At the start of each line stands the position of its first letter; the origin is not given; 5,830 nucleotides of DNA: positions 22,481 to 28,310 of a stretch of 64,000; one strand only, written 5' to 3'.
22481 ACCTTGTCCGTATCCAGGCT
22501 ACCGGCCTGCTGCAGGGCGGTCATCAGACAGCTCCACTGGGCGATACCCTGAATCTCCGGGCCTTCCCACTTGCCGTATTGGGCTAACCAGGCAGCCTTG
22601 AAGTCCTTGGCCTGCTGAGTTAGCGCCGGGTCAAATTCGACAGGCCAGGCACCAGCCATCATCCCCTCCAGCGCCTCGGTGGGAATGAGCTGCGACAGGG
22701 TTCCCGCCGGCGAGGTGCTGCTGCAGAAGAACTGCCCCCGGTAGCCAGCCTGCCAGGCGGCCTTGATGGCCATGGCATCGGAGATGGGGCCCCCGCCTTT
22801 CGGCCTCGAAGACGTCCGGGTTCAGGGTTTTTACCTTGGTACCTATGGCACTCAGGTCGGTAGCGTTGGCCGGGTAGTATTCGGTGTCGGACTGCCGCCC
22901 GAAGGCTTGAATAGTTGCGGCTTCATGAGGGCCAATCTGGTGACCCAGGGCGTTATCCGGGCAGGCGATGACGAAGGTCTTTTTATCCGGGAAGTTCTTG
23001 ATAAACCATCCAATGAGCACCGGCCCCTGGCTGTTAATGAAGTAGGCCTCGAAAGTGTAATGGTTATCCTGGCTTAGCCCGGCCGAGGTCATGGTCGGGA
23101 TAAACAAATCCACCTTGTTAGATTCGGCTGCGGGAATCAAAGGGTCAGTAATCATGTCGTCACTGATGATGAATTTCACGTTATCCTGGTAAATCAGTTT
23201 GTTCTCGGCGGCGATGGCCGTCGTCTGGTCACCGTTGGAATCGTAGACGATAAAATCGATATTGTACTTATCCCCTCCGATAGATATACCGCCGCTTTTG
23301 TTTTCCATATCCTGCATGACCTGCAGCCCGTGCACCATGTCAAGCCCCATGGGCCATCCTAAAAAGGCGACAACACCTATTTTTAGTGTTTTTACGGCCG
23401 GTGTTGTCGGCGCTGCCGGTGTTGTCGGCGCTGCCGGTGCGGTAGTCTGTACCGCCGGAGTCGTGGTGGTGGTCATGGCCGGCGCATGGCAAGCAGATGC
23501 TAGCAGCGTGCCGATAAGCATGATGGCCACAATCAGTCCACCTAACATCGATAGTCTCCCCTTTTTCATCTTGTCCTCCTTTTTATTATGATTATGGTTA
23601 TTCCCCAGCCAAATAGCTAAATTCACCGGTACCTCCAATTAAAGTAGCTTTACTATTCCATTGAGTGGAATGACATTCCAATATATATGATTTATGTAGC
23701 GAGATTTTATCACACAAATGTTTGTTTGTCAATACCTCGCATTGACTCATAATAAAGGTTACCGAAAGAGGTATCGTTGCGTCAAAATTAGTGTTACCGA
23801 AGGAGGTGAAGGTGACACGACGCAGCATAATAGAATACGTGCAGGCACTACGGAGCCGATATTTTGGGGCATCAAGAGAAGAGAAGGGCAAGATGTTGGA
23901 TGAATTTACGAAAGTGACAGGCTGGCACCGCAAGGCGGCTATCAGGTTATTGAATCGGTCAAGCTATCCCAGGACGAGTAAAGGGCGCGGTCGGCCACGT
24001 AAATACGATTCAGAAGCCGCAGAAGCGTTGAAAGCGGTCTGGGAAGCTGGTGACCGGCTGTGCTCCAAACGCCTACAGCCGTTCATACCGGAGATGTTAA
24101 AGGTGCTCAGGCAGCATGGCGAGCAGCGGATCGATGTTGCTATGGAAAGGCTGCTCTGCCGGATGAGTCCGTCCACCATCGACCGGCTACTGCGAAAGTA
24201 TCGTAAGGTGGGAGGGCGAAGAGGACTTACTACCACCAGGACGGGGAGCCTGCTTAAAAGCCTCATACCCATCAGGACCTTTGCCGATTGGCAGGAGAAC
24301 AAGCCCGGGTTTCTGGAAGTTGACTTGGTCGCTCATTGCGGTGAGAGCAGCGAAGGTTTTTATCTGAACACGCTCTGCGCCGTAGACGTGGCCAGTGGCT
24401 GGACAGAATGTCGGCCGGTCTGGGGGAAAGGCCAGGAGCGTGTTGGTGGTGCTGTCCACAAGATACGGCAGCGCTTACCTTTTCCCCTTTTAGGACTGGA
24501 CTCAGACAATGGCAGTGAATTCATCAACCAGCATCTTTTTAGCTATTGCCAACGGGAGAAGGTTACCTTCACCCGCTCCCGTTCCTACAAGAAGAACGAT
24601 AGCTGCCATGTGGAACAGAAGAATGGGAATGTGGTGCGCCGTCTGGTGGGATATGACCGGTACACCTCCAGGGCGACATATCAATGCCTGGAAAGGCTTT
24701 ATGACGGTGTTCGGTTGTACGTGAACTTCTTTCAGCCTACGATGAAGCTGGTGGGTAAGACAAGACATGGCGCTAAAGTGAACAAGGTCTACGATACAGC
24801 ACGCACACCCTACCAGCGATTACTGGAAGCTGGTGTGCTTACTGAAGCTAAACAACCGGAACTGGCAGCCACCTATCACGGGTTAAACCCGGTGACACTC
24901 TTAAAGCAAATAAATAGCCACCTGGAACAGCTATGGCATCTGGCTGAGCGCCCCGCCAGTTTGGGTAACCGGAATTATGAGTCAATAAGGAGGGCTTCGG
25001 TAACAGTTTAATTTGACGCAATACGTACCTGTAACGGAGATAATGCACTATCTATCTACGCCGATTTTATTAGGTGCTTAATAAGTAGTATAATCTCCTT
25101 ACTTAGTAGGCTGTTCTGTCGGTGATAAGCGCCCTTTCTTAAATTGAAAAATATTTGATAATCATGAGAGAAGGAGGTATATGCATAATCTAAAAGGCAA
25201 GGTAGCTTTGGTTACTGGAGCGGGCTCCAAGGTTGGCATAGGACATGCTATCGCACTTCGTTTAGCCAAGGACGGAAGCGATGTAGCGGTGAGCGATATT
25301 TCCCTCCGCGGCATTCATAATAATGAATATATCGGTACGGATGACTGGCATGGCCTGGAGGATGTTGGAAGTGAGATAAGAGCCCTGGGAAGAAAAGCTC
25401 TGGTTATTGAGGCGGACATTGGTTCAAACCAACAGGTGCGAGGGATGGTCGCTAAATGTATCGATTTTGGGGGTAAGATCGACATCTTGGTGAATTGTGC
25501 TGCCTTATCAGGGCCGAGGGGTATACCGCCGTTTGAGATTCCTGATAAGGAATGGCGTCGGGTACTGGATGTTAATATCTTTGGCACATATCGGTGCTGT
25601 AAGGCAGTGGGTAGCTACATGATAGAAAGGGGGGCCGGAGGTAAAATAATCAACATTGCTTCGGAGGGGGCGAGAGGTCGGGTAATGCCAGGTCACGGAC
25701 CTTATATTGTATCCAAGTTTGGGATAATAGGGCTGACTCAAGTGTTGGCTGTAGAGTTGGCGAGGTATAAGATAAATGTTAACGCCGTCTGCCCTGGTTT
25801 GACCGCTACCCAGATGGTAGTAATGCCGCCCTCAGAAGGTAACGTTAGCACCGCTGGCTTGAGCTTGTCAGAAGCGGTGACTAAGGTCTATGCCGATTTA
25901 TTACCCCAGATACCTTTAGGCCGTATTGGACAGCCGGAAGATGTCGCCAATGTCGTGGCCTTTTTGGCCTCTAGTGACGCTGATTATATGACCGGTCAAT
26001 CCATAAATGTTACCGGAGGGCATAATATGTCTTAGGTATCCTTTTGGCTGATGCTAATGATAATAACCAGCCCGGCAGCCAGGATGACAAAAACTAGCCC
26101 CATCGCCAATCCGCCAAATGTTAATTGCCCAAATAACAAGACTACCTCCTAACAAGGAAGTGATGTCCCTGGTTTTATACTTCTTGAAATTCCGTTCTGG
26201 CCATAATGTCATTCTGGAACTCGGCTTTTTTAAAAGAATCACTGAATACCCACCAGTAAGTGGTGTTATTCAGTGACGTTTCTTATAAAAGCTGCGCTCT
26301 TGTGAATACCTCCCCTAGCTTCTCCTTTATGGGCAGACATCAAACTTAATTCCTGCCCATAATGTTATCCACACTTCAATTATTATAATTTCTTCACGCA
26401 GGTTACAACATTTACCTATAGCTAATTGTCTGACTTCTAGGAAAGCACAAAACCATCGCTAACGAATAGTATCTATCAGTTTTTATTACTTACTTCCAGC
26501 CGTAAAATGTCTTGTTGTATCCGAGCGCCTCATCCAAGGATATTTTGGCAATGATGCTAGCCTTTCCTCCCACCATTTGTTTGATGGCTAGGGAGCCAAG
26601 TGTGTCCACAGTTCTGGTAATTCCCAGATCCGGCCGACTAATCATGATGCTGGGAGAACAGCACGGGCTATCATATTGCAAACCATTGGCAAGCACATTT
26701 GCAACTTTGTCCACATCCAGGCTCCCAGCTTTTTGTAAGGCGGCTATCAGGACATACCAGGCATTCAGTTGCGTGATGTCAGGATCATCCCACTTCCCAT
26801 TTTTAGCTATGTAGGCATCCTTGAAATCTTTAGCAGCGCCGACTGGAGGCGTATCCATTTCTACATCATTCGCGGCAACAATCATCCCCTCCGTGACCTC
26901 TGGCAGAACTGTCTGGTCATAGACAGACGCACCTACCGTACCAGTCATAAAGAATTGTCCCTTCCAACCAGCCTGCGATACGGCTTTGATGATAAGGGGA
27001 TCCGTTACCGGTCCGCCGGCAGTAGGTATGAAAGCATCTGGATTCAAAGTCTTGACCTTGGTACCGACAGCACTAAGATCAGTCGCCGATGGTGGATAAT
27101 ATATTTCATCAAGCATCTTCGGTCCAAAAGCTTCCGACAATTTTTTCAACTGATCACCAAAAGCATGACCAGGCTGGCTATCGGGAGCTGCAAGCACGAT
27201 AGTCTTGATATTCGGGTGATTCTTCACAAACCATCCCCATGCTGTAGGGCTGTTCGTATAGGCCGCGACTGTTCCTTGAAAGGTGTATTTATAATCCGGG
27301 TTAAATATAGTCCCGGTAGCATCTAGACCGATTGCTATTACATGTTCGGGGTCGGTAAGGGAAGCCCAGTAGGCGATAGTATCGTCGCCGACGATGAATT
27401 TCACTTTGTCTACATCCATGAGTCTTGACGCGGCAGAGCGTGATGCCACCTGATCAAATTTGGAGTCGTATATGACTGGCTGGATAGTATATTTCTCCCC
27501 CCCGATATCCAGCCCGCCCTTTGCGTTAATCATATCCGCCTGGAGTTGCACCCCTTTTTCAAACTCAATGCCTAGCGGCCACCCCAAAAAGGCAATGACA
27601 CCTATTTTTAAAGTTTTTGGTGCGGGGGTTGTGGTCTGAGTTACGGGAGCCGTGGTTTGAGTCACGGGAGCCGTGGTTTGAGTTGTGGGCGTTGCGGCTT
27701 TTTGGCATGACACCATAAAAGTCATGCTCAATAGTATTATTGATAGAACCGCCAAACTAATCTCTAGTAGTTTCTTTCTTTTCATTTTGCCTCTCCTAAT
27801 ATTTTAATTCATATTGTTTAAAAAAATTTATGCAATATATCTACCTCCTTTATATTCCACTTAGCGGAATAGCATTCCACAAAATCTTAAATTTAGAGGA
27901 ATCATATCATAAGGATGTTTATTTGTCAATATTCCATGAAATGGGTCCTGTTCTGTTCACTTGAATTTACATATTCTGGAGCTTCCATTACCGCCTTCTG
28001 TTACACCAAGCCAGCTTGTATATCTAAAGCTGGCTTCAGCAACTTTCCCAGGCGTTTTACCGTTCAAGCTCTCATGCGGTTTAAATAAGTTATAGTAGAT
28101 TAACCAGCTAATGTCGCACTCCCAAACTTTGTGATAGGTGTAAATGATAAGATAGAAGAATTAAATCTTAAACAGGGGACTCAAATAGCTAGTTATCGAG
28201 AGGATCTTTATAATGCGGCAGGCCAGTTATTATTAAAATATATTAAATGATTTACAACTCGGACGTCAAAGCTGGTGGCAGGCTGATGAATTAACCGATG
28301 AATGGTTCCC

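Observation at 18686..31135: Two paralogous pyrogallol-transhydroxylase-family molybdoenzyme genes, one decayed and one near-intact, with no small-subunit gene nearby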

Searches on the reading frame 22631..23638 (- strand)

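Call 25: search_protein_families(library=pfam, proteins=[window:22631-23638:-], max_evalue=0.01)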
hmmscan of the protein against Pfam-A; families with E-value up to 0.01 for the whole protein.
window:22631-23638:- (335 aa): 2 families
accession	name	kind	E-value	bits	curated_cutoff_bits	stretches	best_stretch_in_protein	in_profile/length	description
PF13458.12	Peripla_BP_6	-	2.7e-18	67.2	31.7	1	96-276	16-193/343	Periplasmic binding protein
PF13433.12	Peripla_BP_5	-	0.0047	16.5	27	1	101-276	20-191/363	Periplasmic binding protein domain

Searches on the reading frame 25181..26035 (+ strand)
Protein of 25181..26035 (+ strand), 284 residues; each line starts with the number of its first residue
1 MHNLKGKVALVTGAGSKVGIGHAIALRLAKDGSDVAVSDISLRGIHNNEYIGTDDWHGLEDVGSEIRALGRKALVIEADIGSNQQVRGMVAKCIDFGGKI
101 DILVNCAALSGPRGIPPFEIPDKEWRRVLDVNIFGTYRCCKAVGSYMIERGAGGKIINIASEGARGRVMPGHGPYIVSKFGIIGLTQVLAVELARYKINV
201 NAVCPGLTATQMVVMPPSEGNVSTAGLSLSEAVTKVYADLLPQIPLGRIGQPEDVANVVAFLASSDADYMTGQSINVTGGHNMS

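Call 25: search_protein_families(library=pfam, proteins=[window:25181-26035:+], max_evalue=0.01)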
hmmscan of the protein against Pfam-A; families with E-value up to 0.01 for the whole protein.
window:25181-26035:+ (284 aa): 2 families
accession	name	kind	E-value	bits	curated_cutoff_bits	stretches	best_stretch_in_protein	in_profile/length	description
PF13561.12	adh_short_C2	-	1.4e-52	179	27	1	13-281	1-235/236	Enoyl-(Acyl carrier protein) reductase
PF00106.31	adh_short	-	1.1e-44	152.7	26.6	1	7-213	1-187/195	short chain dehydrogenase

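Call 56: search_protein_families(library=ncbifam, proteins=[window:25181-26035:+], max_evalue=0.00001)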
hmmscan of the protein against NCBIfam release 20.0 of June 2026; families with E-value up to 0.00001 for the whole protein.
window:25181-26035:+ (284 aa): 207 families (the best 25 are shown)
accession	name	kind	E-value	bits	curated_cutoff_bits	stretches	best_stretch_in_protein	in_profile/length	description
TIGR03971.1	SDR_subfam_1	subfamily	2.5e-56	191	300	1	4-282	1-269/271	mycofactocin-coupled SDR family oxidoreductase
NF005559.1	PRK07231.1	subfamily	3.9e-54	183.8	215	1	4-281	2-247/249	glucose 1-dehydrogenase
NF004198.0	PRK05653.1-3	equivalog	1.9e-53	181.5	296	1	2-283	3-248/248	3-oxoacyl-ACP reductase FabG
NF009466.0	PRK12826.1-2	subfamily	1.1e-52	179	222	1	7-283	4-246/248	3-oxoacyl-ACP reductase FabG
TIGR02415.1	23BDH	subfamily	1.8e-52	178.3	304.35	1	7-280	1-250/254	acetoin reductase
TIGR01830.1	3oxo_ACP_reduc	equivalog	1.2e-50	172.4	297.75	1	9-280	1-237/239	3-oxoacyl-[acyl-carrier-protein] reductase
NF005472.0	PRK07067.1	equivalog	8.2e-50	169.7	338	1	2-284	2-257/257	L-iditol 2-dehydrogenase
NF047923.1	pyridox_DH_SDR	equivalog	1.4e-49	168.8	325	1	5-281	2-240/243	pyridoxal 4-dehydrogenase, SDR-type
NF005469.0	PRK07063.1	equivalog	1.8e-49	168.6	306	1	2-282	3-255/260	SDR family oxidoreductase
NF004791.0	PRK06138.1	equivalog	6.4e-49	166.5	312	1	3-282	2-250/252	SDR family oxidoreductase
NF009384.0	PRK12743.1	equivalog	3.1e-48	164.2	264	1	5-281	5-247/258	SDR family oxidoreductase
NF005067.0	PRK06484.1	equivalog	6.1e-48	163.6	713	1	4-282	7-252/524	short chain dehydrogenase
NF005853.0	PRK07774.1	equivalog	1.5e-47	162.1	303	1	2-282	2-247/250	SDR family oxidoreductase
NF006394.0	PRK08643.1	equivalog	2.2e-47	161.6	381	1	6-282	3-255/257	(S)-acetoin forming diacetyl reductase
NF009050.0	PRK12384.1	equivalog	2.4e-47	161.8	307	1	6-283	2-258/259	sorbitol-6-phosphate dehydrogenase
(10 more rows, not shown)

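Call 57: search_solved_structures(query=window:25181-26035:+, max_evalue=1e-10)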
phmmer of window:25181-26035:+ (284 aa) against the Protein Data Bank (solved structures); distinct sequences matched with E-value up to 1e-10: 484 (the best 60 are shown).
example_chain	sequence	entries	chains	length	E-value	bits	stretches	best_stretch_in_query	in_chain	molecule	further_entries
2uvd_A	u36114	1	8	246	1.1e-42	149.7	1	4-281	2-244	3-OXOACYL-(ACYL-CARRIER-PROTEIN) REDUCTASE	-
3wtc_A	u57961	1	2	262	1.2e-39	139.7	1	3-280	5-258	Putative oxidoreductase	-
4weo_A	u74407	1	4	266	9.3e-39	136.7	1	4-281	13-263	Putative acetoin(Diacetyl) reductase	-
7pcs_B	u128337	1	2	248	2.9e-38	135.1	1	4-282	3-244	BbsD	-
3sj7_A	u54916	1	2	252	1.4e-37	132.9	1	3-281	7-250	3-oxoacyl-(Acyl-carrier-protein) reductase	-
3osu_A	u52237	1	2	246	2.3e-37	132.1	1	7-281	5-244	3-oxoacyl-[acyl-carrier-protein] reductase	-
3oec_A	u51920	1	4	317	4.2e-37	131.3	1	1-281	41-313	Carveol dehydrogenase (MythA.01326.c, A0R518 homolog)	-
2hq1_A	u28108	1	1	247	6.6e-37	130.7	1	3-280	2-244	Glucose/ribitol dehydrogenase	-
4nbu_A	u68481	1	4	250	5.5e-36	127.7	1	72-281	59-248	3-oxoacyl-(Acyl-carrier-protein) reductase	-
3ndr_A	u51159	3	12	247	9.8e-36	126.8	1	3-280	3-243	3-oxoacyl-(Acyl-carrier protein) reductase | Pyridoxal 4-dehydrogenase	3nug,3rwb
3wye_A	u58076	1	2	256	1e-35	126.8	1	7-280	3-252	Diacetyl reductase [(S)-acetoin forming],L-2,3-butanediol dehydrogenase,Diacetyl reductase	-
4dml_A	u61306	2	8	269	2.3e-35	125.6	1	5-213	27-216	3-oxoacyl-[acyl-carrier-protein] reductase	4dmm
4jro_A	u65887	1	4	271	6.2e-35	124.2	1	3-281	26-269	FabG protein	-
1x7g_A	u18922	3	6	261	4.2e-34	121.4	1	6-280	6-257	Putative ketoacyl reductase | ACTINORHODIN POLYKETIDE KETOREDUCTASE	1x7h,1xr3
3ak4_A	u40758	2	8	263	4.7e-34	121.3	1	3-283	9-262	NADH-dependent quinuclidinone reductase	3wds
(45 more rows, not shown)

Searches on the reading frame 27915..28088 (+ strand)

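Call 52: search_protein_families(library=pfam, proteins=[window:27915-28088:+], max_evalue=1)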
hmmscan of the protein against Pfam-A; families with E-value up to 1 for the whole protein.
window:27915-28088:+ (57 aa): 1 family
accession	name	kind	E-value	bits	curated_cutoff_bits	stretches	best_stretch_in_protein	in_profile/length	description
PF15816.10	TMEM82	-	0.012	15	27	1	3-37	122-156/311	Transmembrane protein 82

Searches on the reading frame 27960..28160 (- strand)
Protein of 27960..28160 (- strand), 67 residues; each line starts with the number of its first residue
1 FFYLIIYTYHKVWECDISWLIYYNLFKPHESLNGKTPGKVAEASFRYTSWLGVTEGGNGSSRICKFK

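Call 52: search_protein_families(library=pfam, proteins=[window:27960-28160:-], max_evalue=1)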
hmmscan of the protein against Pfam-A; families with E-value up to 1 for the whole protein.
seq(67 aa): 1 family
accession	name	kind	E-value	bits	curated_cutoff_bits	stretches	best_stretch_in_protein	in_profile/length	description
PF13683.12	rve_3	-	0.00018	21.6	26.5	1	18-37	48-67/67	Integrase core domain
